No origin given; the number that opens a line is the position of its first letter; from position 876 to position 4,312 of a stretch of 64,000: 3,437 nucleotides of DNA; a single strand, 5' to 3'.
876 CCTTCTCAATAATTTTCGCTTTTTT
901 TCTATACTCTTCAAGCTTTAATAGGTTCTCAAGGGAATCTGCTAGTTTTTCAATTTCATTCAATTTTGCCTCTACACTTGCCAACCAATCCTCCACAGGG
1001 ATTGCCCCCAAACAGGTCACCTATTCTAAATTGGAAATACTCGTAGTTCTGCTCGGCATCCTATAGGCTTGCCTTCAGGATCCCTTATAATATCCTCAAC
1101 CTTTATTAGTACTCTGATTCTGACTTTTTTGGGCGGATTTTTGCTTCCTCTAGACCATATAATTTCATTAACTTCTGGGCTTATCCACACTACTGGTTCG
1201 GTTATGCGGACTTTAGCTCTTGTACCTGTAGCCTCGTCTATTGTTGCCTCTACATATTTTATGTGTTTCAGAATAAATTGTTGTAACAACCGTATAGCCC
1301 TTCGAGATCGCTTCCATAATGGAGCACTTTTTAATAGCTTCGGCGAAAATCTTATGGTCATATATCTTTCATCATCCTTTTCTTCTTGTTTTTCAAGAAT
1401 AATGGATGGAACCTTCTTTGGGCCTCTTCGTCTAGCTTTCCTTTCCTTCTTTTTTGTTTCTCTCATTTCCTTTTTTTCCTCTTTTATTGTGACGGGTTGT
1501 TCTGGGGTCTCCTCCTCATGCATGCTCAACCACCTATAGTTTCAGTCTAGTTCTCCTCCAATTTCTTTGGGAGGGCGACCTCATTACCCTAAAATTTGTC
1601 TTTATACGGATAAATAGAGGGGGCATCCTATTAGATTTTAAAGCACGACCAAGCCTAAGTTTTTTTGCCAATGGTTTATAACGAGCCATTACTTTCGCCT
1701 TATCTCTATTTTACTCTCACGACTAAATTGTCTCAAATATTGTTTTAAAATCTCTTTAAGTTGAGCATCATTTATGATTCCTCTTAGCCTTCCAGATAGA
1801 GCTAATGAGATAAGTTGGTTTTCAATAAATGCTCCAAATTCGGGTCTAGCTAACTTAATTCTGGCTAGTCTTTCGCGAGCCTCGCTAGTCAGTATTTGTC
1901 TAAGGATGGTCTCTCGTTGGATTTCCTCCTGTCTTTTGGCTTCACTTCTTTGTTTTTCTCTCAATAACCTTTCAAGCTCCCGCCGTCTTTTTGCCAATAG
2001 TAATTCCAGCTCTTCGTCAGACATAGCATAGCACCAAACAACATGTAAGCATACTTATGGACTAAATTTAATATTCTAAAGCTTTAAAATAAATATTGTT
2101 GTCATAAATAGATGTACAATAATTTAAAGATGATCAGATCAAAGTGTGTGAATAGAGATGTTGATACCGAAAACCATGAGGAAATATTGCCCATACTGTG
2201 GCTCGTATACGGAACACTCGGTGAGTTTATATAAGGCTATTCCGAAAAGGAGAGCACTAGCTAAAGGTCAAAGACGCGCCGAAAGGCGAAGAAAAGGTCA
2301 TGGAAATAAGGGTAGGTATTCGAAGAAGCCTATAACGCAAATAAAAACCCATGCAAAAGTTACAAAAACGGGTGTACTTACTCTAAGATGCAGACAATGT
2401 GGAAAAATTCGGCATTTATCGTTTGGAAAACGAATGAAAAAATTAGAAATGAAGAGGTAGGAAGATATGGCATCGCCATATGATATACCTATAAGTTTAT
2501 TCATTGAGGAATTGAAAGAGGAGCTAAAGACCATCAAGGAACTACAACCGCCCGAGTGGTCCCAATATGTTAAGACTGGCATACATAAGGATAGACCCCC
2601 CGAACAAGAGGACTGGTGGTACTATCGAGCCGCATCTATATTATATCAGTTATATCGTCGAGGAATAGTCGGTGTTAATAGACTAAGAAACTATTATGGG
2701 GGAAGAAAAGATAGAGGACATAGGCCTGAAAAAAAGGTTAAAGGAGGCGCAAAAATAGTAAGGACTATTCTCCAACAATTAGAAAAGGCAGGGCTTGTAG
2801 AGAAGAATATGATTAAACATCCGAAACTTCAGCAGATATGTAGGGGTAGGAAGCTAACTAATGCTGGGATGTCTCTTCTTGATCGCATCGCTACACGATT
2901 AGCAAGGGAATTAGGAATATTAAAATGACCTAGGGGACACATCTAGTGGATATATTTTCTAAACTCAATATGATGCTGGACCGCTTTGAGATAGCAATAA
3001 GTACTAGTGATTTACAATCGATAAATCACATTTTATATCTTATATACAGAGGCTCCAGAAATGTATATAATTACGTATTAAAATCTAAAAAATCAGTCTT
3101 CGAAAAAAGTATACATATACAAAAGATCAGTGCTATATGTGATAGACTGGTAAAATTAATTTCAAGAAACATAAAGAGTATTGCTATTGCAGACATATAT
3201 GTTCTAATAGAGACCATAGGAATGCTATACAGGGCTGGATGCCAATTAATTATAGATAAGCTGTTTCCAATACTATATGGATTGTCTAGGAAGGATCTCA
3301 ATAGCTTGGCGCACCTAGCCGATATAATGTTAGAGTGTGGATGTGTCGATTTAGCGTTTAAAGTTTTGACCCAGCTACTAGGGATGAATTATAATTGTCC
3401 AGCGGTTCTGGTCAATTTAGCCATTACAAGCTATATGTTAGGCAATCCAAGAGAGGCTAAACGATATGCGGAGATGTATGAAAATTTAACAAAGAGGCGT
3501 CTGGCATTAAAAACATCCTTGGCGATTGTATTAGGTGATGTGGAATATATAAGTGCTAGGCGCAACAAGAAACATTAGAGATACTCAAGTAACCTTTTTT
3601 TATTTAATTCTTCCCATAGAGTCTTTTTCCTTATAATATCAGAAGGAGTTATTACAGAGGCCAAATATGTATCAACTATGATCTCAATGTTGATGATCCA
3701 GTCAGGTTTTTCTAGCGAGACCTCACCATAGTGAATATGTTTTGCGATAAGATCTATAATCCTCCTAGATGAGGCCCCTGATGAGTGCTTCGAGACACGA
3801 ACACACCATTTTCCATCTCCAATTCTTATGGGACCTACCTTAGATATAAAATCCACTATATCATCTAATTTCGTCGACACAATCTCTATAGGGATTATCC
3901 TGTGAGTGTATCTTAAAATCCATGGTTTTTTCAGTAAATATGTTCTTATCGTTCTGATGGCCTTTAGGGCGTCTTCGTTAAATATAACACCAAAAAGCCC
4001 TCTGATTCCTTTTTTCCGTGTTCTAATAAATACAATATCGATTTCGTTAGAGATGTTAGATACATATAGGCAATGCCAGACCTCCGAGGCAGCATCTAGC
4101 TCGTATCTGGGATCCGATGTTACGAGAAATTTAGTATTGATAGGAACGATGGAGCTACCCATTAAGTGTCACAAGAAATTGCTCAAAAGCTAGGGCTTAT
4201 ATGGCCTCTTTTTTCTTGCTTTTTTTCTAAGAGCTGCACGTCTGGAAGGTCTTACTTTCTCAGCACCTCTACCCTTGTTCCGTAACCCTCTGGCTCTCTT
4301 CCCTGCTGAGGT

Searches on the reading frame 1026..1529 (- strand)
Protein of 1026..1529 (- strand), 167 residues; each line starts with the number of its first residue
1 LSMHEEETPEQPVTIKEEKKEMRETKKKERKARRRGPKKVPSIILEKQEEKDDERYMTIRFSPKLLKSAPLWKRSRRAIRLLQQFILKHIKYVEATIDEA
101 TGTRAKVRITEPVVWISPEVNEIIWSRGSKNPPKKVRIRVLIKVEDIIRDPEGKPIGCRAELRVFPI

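Call 58: search_protein_families(library=pfam, proteins=[window:1026-1529:-], max_evalue=0.01)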
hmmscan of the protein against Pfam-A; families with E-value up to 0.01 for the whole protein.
window:1026-1529:- (167 aa): 1 family
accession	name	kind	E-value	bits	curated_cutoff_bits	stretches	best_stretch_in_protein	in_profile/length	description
PF01198.24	Ribosomal_L31e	-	1.5e-08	35.1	25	1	109-145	39-75/82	Ribosomal protein L31e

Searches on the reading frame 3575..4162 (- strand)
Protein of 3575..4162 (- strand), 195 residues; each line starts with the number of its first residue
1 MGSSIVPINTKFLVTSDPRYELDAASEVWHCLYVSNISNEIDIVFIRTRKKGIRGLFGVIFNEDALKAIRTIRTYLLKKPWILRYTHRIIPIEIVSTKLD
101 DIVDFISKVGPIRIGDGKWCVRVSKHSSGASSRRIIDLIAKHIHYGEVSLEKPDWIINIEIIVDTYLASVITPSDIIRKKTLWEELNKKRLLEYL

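Call 58: search_protein_families(library=pfam, proteins=[window:3575-4162:-], max_evalue=0.01)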
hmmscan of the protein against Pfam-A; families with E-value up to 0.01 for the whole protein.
window:3575-4162:- (195 aa): 1 family
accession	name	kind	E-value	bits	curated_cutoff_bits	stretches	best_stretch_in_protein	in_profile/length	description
PF02926.22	THUMP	-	0.0011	19.8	20.6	1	113-165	18-78/84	THUMP domain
